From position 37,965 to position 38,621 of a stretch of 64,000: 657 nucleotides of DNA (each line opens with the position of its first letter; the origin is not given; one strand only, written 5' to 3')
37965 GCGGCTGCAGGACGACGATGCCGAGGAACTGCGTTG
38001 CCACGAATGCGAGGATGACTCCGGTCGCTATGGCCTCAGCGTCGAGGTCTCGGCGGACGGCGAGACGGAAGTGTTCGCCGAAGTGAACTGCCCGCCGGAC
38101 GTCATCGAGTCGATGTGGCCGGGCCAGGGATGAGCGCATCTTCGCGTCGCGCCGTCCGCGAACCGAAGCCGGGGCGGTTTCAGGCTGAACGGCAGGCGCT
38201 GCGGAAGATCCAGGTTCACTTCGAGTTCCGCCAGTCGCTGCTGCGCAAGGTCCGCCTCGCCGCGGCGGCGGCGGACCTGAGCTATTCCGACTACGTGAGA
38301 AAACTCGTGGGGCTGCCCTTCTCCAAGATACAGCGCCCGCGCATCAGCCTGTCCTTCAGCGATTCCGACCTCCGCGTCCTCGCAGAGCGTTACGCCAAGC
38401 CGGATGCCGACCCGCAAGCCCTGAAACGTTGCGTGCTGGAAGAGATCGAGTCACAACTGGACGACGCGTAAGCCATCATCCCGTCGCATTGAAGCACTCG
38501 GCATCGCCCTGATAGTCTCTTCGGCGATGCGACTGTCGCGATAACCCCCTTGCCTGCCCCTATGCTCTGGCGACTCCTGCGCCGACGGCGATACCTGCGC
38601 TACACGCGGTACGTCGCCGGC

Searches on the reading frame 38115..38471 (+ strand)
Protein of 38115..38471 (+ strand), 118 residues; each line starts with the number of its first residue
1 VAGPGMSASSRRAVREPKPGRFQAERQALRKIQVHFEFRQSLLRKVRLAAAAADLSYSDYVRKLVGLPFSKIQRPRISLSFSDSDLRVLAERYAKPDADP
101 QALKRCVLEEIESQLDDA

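Call 7: search_protein_families(library=pfam, proteins=[window:38115-38471:+])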
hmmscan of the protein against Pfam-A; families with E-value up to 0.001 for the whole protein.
window:38115-38471:+ (118 aa): 0 families

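Call 27: search_protein_families(library=pfam, proteins=[window:38130-38468:+], max_evalue=10)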
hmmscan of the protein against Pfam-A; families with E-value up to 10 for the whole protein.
window:38130-38468:+ (113 aa): 3 families
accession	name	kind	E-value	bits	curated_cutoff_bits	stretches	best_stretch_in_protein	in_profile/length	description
PF12358.13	DUF3644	-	0.018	15.1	27.6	1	24-100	97-174/183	Domain of unknown function (DUF3644)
PF23807.1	RHH_10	-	0.065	13.9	27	1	13-60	9-57/84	Ribbon-helix-helix protein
PF12441.14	CopG_antitoxin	-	0.084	14.1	28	1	27-59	43-75/79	CopG antitoxin of type II toxin-antitoxin system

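Call 28: search_protein_families(library=ncbifam, proteins=[window:38130-38468:+], max_evalue=0.1)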
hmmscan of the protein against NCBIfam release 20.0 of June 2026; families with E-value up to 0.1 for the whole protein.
window:38130-38468:+ (113 aa): 1 family
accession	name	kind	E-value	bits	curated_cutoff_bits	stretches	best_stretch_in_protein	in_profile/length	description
NF009180.0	PRK12528.1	subfamily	0.08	13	184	1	32-94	19-80/165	RNA polymerase sigma factor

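Call 29: find_homologous_proteins(query=window:38130-38468:+, max_evalue=0.001)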
Query window:38130-38468:+ (113 aa): 133 proteins with E <= 0.001 among 217 candidates; the best 120 are listed.
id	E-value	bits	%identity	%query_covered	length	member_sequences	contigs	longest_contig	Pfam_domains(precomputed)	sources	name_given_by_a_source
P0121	3.5e-62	225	99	100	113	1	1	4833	-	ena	-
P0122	7.4e-61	221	96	100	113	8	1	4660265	-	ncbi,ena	-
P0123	2.3e-60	219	96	100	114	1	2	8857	-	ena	-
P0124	6.6e-56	205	89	100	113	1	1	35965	-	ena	-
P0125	3.3e-54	199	88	100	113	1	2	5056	-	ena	-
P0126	6.9e-54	198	87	100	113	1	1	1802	-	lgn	-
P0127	7.4e-54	198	87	100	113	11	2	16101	-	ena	-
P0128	9.0e-54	198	87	100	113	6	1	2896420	-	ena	-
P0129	8.4e-53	195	85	100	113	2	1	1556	-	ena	-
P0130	1.8e-52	194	84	99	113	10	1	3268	-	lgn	-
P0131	3.6e-52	193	83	100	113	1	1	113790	-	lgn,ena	-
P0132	4.1e-52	193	84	99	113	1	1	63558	-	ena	-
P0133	4.2e-52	192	84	99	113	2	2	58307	-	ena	-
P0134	6.1e-52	192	85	99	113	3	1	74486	-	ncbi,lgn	-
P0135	2.0e-51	190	84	99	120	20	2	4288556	-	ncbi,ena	-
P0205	3.9e-34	135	63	87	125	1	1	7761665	-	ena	-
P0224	3.6e-28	116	60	85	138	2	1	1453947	-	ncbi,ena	-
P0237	1.3e-26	111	58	94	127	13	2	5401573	-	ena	-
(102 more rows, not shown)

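Call 32: search_solved_structures(query=A1, max_evalue=10, show_alignments=3)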
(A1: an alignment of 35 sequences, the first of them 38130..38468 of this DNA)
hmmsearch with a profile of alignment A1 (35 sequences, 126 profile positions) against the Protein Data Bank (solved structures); distinct sequences matched with E-value up to 10: 1.
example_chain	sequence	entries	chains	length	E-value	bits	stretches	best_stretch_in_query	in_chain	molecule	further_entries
1oey_J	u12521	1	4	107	1.1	12.2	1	44-88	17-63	NEUTROPHIL CYTOSOL FACTOR 4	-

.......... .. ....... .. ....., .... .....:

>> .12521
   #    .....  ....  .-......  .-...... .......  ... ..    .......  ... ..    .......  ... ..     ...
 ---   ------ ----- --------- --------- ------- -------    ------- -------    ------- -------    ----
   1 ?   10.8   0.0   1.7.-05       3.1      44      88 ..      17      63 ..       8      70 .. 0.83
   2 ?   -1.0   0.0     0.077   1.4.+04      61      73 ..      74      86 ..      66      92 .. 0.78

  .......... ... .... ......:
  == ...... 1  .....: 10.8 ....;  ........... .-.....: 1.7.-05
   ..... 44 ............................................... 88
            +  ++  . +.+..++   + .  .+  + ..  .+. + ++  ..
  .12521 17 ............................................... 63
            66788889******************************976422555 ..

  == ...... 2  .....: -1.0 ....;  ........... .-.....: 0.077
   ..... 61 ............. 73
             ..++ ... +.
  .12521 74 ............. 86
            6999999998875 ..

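Call 36: predict_structure(alignment_id=A1)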
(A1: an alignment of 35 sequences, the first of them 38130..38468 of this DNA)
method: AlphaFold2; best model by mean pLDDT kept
length: 113 residues; sequences in the alignment: 35
mean_pLDDT: 71.7   pTM: 0.60
mean pLDDT of the five models: 71.7, 71.1, 68.8, 67.6, 67.3
residues with pLDDT >= 90: 4; 70-90: 65; 50-70: 17; < 50: 27
segments of 3 or more residues with pLDDT < 50: 1-27
pLDDT, mean of each block of 10 residues (from residue 1): 42 47 50 76 89 87 71 72 88 82 87 67
secondary structure, 60 per line:
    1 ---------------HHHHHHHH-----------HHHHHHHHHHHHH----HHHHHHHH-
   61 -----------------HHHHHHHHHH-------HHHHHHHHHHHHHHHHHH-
elements in order: H16-23 H35-47 H52-59 H78-87 H95-112

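Call 38: find_encoding_contigs(protein=P0237, flank=10000, max_places=1)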
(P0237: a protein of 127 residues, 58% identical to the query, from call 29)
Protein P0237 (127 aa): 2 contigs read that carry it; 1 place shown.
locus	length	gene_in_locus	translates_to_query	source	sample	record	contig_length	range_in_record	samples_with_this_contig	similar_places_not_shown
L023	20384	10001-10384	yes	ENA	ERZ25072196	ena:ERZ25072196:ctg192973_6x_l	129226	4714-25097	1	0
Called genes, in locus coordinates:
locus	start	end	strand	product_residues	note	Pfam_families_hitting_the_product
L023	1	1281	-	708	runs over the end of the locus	PF17804:TSP_NTD, PF00595:PDZ, PF17820:PDZ_6, PF03572:Peptidase_S41, PF11818:DUF3340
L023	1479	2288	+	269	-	-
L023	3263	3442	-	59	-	-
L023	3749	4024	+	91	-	PF02675:AdoMet_dc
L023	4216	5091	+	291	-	-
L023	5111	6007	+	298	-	PF03994:DUF350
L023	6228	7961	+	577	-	PF01564:Spermine_synth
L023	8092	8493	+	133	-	PF09938:DUF2170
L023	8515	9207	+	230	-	PF04012:PspA_IM30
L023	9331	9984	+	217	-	-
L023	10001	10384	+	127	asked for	-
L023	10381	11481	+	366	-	PF07885:Ion_trans_2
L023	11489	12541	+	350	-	PF12796:Ank_2, PF13857:Ank_5, PF12796:Ank_2, PF13637:Ank_4 (weak), PF00023:Ank (weak), PF13606:Ank_3 (weak), PF13637:Ank_4 (weak)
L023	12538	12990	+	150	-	PF06445:GyrI-like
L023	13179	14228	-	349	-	PF00155:Aminotran_1_2 (weak), PF00464:SHMT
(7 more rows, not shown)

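Call 39: find_encoding_contigs(protein=P0224, flank=10000, max_places=1)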
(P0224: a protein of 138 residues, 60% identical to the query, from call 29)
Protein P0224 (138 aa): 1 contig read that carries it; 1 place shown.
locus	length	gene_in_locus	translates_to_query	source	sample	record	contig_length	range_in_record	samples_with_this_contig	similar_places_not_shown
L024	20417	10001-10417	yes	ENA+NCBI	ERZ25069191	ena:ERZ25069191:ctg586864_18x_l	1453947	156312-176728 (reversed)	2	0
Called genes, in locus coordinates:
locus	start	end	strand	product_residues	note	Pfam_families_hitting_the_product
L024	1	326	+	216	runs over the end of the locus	-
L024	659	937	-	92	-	-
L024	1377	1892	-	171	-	PF05598:DUF772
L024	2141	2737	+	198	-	-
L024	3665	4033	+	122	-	PF02675:AdoMet_dc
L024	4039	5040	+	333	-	-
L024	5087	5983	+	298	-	PF03994:DUF350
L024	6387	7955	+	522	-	PF01564:Spermine_synth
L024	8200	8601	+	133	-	PF09938:DUF2170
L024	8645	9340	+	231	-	PF04012:PspA_IM30, PF24161:CCDC39 (weak)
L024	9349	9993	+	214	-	-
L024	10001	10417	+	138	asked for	-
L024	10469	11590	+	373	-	PF07885:Ion_trans_2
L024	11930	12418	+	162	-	-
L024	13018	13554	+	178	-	-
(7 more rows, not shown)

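Call 40: find_encoding_contigs(protein=P0205, flank=10000, max_places=1)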
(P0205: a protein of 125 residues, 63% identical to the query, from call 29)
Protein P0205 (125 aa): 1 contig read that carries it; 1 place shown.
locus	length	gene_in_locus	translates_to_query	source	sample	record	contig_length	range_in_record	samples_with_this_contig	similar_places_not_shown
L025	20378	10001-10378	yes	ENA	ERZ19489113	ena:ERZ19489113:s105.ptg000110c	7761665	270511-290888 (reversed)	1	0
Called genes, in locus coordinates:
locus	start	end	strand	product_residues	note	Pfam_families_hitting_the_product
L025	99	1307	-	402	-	PF05977:MFS_3 (weak), PF07690:MFS_1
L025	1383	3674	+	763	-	PF07715:Plug, PF00593:TonB_dep_Rec_b-barrel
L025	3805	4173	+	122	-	PF02675:AdoMet_dc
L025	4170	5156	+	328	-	-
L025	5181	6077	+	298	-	PF03994:DUF350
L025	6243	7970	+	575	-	PF01564:Spermine_synth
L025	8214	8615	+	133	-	PF09938:DUF2170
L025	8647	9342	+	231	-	PF04012:PspA_IM30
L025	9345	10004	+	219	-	PF13785:DUF4178 (faint)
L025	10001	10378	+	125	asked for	-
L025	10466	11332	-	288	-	PF00296:Bac_luciferase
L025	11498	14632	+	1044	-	PF00133:tRNA-synt_1, PF09334:tRNA-synt_1g (faint), PF08264:Anticodon_1, PF19302:DUF5915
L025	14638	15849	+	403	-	PF01663:Phosphodiest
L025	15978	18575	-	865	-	PF13584:BatD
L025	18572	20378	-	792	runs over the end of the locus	-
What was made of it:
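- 37486..38133 (+): Conserved 215-aa protein; the DUF4178-like member of this operon class. The L025 orthologue has a faint DUF4178 hit (call 40).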

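Call 42: fold_search(model_id=the predicted structure, library=pdb)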
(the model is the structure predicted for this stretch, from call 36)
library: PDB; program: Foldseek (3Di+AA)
matches with E <= 10: 60; with E <= 0.001: 0
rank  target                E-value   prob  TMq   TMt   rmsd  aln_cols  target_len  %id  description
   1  1y10_C                8.9e-01  0.14  0.23  0.09  11.4        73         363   16  Mycobacterial adenylyl cyclase Rv1264, holoenzyme, inhibited state (released 2005-05-24)
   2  1y10_B                1.1e+00  0.12  0.23  0.09  11.3        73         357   16  Mycobacterial adenylyl cyclase Rv1264, holoenzyme, inhibited state (released 2005-05-24)
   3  1u9p                  1.3e+00  0.38  0.38  0.43   7.9        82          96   16  Permuted single-chain Arc (released 2005-02-15)
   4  1y10_A                1.3e+00  0.12  0.23  0.09  11.5        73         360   16  Mycobacterial adenylyl cyclase Rv1264, holoenzyme, inhibited state (released 2005-05-24)
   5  1y10_D                1.4e+00  0.12  0.23  0.09  11.5        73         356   15  Mycobacterial adenylyl cyclase Rv1264, holoenzyme, inhibited state (released 2005-05-24)
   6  2ev2_B                1.4e+00  0.10  0.22  0.15  11.6        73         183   15  Structure of Rv1264N, the regulatory domain of the mycobacterial adenylyl cylcase Rv1264, at pH 8.5 (released 2006-11-07)
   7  4lrv_A                1.7e+00  0.30  0.41  0.43  10.0       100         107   10  Crystal structure of DndE from Escherichia coli B7A involved in DNA phosphorothioation modification (released 2013-08-28)
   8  5myj_BT               2.1e+00  0.08  0.22  0.21  12.1        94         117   23  Structure of 70S ribosome from Lactococcus lactis (released 2017-10-11)
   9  8sww_D                2.1e+00  0.06  0.21  0.22  12.8        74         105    9  BG505 Boost2 SOSIP.664 in complex with NHP polyclonal antibody IF3 (released 2024-05-22)
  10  4lrv_L                2.3e+00  0.16  0.36  0.39   8.8        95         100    9  Crystal structure of DndE from Escherichia coli B7A involved in DNA phosphorothioation modification (released 2013-08-28)
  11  2ev2_A                2.6e+00  0.08  0.23  0.15  11.4        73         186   16  Structure of Rv1264N, the regulatory domain of the mycobacterial adenylyl cylcase Rv1264, at pH 8.5 (released 2006-11-07)
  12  4lrv_C                2.7e+00  0.30  0.46  0.48  10.0       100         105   11  Crystal structure of DndE from Escherichia coli B7A involved in DNA phosphorothioation modification (released 2013-08-28)
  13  9f0y_F                2.9e+00  0.30  0.45  0.43  10.3        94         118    8  CryoEM structure of the F plasmid relaxosome with TraI in its TE mode, derived from the ss-27_+8ds+9_+143-R Locally-re (released 2025-06-04)
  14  9f9s_CN               2.9e+00  0.10  0.27  0.23  11.7       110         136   13  Yeast SDD1 Disome with Mbf1 (released 2024-12-04)
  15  4lrv_N                3.4e+00  0.16  0.40  0.43   8.5        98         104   10  Crystal structure of DndE from Escherichia coli B7A involved in DNA phosphorothioation modification (released 2013-08-28)
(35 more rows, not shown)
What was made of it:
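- Closest known: Single-chain tandem RHH proteins. Same: Both appeared among the weak Foldseek hits of the first model (call 42).
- Tried and rejected: It was mediocre (pLDDT 72) and gave uninformative Foldseek scores (calls 36, 42).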

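Call 43: find_related_loci(query=A1, collection=genome_contigs, flank=10000)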
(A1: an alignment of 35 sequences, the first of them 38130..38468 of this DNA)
Query A1 (113 aa) in genome_contigs; peptide patterns used: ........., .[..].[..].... (x = any residue, [..] = any of these).
98 stretches matched a pattern; 49 encode a relative of the query (tblastn E <= 1e-3); 49 distinct loci.
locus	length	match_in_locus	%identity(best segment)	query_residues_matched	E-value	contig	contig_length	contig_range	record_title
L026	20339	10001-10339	97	1-113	2e-67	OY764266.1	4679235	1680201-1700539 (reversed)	MAG: Pseudomonadales bacterium isolate 98484ff4-1806-4741-b53f-28f88446d800 genome assembly, chromosome: 1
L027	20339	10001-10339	89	1-113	2e-62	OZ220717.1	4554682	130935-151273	MAG: Pseudomonadales bacterium isolate e958075d-7ee5-44b9-87ba-8c9210635fca genome assembly, chromosome: 1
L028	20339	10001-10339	88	1-113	7e-62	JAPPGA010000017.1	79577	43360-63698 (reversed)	MAG: Gammaproteobacteria bacterium isolate RHO1_bin_43 NODE_730_length_79577_cov_44.061593, whole genome shotgun sequenc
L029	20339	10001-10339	87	1-113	9e-61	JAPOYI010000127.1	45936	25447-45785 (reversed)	MAG: Gammaproteobacteria bacterium isolate COS4_bin_29 NODE_789_length_45936_cov_18.736, whole genome shotgun sequence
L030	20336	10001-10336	85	1-112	1e-58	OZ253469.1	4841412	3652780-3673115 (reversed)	MAG: Candidatus Azotimanducaceae bacterium isolate 0d336ec1-7821-4be5-a928-cec4cb1b8f81 genome assembly, chromosome: 1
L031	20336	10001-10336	85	1-112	1e-58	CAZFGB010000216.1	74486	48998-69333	MAG TPA_asm: uncultured Pseudomonadales bacterium isolate SRP338948_co1_153 genome assembly, contig: k141_91355, whole g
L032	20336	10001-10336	84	1-112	3e-58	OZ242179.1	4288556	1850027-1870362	MAG: Candidatus Azotimanducaceae bacterium isolate 61860275-71fb-4faa-83a6-385f48b75eb5 genome assembly, chromosome: 1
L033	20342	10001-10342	82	1-112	4e-56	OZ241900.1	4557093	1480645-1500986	MAG: Candidatus Azotimanducaceae bacterium isolate 6709ce91-7ab9-400f-b60a-8ddaec63a3c8 genome assembly, chromosome: 1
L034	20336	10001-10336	80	1-112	5e-55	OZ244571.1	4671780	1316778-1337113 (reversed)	MAG: Candidatus Azotimanducaceae bacterium isolate 6c18b654-ed48-41b2-8997-934890c086b4 genome assembly, chromosome: 1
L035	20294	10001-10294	72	16-113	1e-45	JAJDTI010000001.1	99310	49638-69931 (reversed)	MAG: Pseudomonadales bacterium isolate jk18x1bzbins.11 k141_1519474, whole genome shotgun sequence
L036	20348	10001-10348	66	1-110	1e-45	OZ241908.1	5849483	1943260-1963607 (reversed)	MAG: Candidatus Azotimanducaceae bacterium isolate 16e1fe49-7b92-4528-a68f-5a19ecc53174 genome assembly, chromosome: 1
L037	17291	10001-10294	73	16-113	2e-44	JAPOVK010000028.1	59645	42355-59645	MAG: Gammaproteobacteria bacterium isolate COS1_bin_18 NODE_303_length_59645_cov_29.1116, whole genome shotgun sequence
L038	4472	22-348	69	5-113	3e-44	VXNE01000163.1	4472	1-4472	MAG: Gammaproteobacteria bacterium isolate SB0661_bin_54 NODE_9319_length_4472_cov_14.919402, whole genome shotgun seque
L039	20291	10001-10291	71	16-112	7e-44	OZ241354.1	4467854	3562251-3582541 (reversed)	MAG: Candidatus Azotimanducaceae bacterium isolate fd6274a0-af80-476c-b5c2-d40413de7012 genome assembly, chromosome: 1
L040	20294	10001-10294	72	16-113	6e-44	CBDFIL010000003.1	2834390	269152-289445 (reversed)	MAG: Candidatus Azotimanducaceae bacterium isolate 8c85951f-e197-4815-bfca-a8b273964498 genome assembly, contig: contig_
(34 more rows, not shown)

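Call 44: search_protein_families(library=pfam, alignment_id=A1, max_evalue=1)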
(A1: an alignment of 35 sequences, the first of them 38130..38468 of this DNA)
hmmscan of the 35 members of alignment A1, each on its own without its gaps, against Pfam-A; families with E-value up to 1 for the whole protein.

A. member 1, window:38130-38468:+ (113 aa): 3 families
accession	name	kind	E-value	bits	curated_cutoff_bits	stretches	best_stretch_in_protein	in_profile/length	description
PF12358.13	DUF3644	-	0.018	15.1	27.6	1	24-100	97-174/183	Domain of unknown function (DUF3644)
PF23807.1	RHH_10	-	0.065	13.9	27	1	13-60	9-57/84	Ribbon-helix-helix protein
PF12441.14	CopG_antitoxin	-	0.084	14.1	28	1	27-59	43-75/79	CopG antitoxin of type II toxin-antitoxin system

B. families by the number of members that match (of 35 scanned): 15 families
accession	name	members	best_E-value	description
PF23807.1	RHH_10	21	4.1e-05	Ribbon-helix-helix protein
PF12441.14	CopG_antitoxin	12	0.011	CopG antitoxin of type II toxin-antitoxin system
PF12358.13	DUF3644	8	0.018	Domain of unknown function (DUF3644)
PF21983.2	NikA-like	4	0.0019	Mobilization protein NikA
PF17102.10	Stealth_CR3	2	0.012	Stealth protein CR3, conserved region 3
PF21008.3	AIF-1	2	0.015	Allograft inflammatory factor 1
PF22730.1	NCC-H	2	0.37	NACHT C-terminal Cysteine and Histidine-containing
PF13867.11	SAP30_Sin3_bdg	2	0.42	Sin3 binding region of histone deacetylase complex subunit SAP30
PF12697.13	Abhydrolase_6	1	0.015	Alpha/beta hydrolase family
PF24740.1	DUF7691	1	0.035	Domain of unknown function (DUF7691)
PF14496.11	NEL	1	0.038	C-terminal novel E3 ligase, LRR-interacting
PF08776.16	VASP_tetra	1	0.062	VASP tetramerisation domain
PF10205.14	KLRAQ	1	0.14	Predicted coiled-coil domain-containing protein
PF05904.16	DUF863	1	0.18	Plant protein of unknown function (DUF863)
PF25003.1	DUF7781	1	0.31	Domain of unknown function (DUF7781)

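Call 72: search_protein_representatives(alignment_id=A1)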
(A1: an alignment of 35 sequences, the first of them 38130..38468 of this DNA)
Query: 35 sequences, 126 profile positions. Proteins with E-value up to 0.001 (for the whole library): 115; up to 1e-10: 61; up to 1e-30: 7. The best 115 are listed.
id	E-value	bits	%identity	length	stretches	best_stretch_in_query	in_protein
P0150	1.7e-53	195.9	-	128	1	8-121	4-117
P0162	7.5e-53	193.8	-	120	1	11-124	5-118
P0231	4.9e-51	187.9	-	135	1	4-124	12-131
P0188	6.9e-50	184.2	-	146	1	5-123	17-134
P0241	1.7e-44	166.7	-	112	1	15-117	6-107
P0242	7.4e-38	145.3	-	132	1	8-89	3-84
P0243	2.0e-31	124.5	-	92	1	33-98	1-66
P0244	3.1e-30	120.7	-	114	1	10-118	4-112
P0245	2.3e-26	108.2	-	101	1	20-118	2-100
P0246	8.1e-24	99.9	-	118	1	20-124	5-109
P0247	1.5e-21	92.6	-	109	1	20-123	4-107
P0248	4.1e-21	91.2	-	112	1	23-122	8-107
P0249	6.4e-21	90.6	-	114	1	12-114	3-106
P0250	5.6e-19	84.3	-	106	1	18-120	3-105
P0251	4.3e-18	81.4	-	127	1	31-117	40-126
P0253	1.6e-17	79.6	-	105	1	21-117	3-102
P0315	1.4e-07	47.5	-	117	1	27-124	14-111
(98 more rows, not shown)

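Call 74: search_solved_structures(query=A2, max_evalue=10, show_alignments=3)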
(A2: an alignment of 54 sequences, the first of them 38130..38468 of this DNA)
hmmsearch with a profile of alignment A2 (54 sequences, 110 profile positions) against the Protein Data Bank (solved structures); distinct sequences matched with E-value up to 10: 9.
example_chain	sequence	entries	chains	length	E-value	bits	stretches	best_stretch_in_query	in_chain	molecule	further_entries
8hkc_E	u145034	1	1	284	0.076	16.3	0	72-103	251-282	RNA polymerase sigma factor RpoH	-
2ba3_A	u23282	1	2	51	0.33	14.2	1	11-51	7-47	NikA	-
1oey_J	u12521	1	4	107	0.85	12.9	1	28-73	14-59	NEUTROPHIL CYTOSOL FACTOR 4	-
4fct_A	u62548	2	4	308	0.89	12.8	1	46-104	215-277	Chaperone protein ClpB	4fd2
4fcv_A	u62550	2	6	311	0.96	12.7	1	46-104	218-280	Chaperone protein ClpB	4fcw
4lj4_A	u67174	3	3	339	0.99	12.7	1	46-104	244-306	Chaperone protein ClpB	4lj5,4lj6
4lj7_A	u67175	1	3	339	0.99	12.7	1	46-104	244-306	Chaperone protein ClpB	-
4lj8_A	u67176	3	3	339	1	12.7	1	46-104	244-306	Chaperone protein ClpB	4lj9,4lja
9d5n_CG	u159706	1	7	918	4.8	10.5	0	63-88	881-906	EF hand family protein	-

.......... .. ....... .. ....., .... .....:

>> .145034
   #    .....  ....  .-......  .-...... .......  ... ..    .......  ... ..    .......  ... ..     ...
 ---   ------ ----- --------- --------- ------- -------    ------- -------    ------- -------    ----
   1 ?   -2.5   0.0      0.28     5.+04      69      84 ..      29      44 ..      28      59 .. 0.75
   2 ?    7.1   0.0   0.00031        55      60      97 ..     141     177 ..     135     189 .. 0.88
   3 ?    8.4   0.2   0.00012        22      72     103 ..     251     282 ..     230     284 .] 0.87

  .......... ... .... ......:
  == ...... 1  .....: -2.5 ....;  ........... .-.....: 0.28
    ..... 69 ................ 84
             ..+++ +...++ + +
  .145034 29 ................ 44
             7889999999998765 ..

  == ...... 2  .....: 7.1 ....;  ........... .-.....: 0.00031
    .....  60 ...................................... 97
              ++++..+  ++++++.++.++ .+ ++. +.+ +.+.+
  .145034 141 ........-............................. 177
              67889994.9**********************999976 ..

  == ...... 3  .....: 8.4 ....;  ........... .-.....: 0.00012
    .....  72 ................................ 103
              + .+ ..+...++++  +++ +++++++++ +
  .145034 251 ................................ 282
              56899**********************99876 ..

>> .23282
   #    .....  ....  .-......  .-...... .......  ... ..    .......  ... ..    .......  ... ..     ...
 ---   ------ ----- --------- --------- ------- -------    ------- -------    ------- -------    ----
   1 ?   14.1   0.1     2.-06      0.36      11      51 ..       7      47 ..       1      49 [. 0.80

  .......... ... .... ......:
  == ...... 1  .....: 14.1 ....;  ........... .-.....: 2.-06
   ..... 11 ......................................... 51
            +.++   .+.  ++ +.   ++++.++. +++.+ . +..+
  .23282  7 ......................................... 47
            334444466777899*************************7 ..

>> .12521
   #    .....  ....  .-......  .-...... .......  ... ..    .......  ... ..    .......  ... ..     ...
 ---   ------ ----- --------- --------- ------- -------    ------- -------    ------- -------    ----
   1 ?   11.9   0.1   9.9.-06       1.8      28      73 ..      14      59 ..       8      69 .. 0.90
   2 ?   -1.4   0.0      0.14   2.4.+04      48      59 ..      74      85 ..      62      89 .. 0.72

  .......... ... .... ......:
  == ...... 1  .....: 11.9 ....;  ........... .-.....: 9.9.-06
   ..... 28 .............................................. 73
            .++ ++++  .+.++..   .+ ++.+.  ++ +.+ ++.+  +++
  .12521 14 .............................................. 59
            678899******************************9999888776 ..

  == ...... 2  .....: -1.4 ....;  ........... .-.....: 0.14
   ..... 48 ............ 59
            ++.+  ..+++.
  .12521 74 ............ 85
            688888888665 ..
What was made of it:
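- On Ribbon-helix-helix (Arc/MetJ/CopG) superfamily - the 38130-38471 protein: The PDB profile search gave NikA at E 0.33 (call 74).
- Tried and rejected: These gave nothing significant (calls 32, 74).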

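Call 75: search_protein_families(library=pfam, alignment_id=A2, max_evalue=0.1)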
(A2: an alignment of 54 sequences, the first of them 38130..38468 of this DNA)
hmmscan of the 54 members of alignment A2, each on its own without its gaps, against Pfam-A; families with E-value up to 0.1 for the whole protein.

A. member 1, window:38130-38468:+ (113 aa): 3 families
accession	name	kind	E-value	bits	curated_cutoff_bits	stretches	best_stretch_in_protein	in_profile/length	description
PF12358.13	DUF3644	-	0.018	15.1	27.6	1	24-100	97-174/183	Domain of unknown function (DUF3644)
PF23807.1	RHH_10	-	0.065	13.9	27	1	13-60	9-57/84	Ribbon-helix-helix protein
PF12441.14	CopG_antitoxin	-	0.084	14.1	28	0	27-59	43-75/79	CopG antitoxin of type II toxin-antitoxin system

B. families by the number of members that match (of 54 scanned): 34 families (the first 25 are shown)
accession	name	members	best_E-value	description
PF21983.2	NikA-like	5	0.0048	Mobilization protein NikA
PF22513.2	FitA-like_RHH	4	0.00047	Antitoxin FitA-like, ribbon-helix-helix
PF23807.1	RHH_10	3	0.0015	Ribbon-helix-helix protein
PF01402.27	RHH_1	3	0.0015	Ribbon-helix-helix protein, copG family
PF25760.1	Phage_RB18_ORF43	2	0.00036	Phage RB18 ORF43.1 protein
PF02108.21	FliH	2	0.0032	Flagellar assembly protein FliH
PF08667.16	BetR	2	0.0034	BetR domain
PF00456.26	Transketolase_N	2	0.0096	Transketolase, thiamine diphosphate binding domain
PF17206.9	SeqA_N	2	0.053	SeqA protein N-terminal domain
PF02881.24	SRP54_N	2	0.054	SRP54-type protein, helical bundle domain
PF14478.12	DUF4430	1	0.00054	Domain of unknown function (DUF4430)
PF19807.5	DUF6290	1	0.01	Family of unknown function (DUF6290)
PF15704.10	Mt_ATP_synt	1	0.011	Mitochondrial ATP synthase subunit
PF13443.12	HTH_26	1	0.012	Cro/C1-type HTH DNA-binding domain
PF02697.20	VAPB_antitox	1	0.014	Putative antitoxin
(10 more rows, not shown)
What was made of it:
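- On Ribbon-helix-helix (Arc/MetJ/CopG) superfamily - the 38130-38471 protein: Distant members hit NikA-like, FitA-like_RHH and RHH_1 at E 5e-4 to 5e-3 (calls 44, 75).
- Several RHH Pfam families are hit weakly but repeatedly (calls 44, 75).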

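Call 76: find_encoding_contigs(protein=P0248, flank=10000, max_places=2)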
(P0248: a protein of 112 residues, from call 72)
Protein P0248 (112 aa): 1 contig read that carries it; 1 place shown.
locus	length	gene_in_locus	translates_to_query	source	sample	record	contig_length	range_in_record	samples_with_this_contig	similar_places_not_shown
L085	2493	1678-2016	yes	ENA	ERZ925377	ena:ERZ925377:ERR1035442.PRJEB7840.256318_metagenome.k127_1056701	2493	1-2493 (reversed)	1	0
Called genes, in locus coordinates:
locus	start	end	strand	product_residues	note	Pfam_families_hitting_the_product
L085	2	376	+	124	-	?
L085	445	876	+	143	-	PF09938:DUF2170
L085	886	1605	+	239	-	PF04012:PspA_IM30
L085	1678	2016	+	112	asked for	-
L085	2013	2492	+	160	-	?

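Call 79: find_encoding_contigs(protein=P0315, flank=10000, max_places=2)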
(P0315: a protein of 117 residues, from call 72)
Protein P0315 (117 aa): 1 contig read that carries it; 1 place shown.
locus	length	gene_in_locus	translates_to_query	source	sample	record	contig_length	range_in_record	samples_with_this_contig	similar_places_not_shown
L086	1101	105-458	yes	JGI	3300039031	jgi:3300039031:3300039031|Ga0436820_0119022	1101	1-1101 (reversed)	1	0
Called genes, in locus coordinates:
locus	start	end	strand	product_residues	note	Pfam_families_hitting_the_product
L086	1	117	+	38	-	?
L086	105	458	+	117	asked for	-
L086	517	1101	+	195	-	?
